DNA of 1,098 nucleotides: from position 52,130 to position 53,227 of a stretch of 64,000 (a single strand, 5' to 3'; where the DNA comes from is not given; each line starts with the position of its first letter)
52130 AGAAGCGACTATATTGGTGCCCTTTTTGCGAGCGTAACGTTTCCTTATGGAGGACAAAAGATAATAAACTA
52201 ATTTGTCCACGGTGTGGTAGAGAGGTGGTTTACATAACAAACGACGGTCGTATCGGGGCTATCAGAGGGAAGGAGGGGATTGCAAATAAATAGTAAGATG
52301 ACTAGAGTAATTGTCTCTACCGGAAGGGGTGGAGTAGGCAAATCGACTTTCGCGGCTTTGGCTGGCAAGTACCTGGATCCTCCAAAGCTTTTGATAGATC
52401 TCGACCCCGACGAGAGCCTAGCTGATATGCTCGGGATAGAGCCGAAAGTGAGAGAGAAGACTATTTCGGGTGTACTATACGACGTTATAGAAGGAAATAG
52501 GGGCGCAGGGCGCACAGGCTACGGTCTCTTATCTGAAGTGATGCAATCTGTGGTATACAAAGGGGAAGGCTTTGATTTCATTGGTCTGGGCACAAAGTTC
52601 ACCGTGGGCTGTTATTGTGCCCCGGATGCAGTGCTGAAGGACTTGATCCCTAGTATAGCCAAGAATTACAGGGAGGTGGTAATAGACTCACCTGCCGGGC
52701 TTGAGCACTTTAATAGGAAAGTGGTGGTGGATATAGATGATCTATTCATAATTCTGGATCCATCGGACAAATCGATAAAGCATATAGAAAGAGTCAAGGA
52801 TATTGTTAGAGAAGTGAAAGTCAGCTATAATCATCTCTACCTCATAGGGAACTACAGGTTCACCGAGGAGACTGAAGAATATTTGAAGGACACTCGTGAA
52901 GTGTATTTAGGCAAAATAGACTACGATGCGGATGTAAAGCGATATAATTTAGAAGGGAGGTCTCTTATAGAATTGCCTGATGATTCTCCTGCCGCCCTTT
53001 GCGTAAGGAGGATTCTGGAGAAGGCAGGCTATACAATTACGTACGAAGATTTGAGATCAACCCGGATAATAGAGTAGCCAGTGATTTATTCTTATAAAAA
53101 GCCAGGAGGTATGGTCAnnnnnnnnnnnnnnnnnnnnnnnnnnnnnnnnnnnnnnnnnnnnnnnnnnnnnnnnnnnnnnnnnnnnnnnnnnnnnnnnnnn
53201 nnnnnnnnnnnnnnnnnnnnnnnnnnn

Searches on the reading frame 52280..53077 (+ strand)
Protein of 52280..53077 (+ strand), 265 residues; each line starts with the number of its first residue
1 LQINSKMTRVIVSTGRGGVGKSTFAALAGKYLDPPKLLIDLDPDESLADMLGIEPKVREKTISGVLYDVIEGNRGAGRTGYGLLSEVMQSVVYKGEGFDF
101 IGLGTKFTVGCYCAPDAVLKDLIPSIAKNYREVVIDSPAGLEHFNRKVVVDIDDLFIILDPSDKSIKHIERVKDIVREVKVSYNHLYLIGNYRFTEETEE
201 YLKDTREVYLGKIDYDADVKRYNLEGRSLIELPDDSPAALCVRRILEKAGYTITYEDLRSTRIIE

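Call 46: search_protein_families(library=pfam, proteins=[window:52280-53077:+], max_evalue=0.00001)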
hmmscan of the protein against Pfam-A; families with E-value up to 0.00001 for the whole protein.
window:52280-53077:+ (265 aa): 3 families
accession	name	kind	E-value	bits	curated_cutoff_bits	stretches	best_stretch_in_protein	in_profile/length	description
PF13614.12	AAA_31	-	1.6e-09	38.4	27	1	10-184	4-172/177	AAA domain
PF01656.29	CbiA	-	3e-08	34.1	25.4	1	11-227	2-123/125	CobQ/CobB/MinD/ParA nucleotide binding domain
PF02374.21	ArsA_ATPase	-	3.8e-06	26.8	24.3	0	8-63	1-59/305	Anion-transporting ATPase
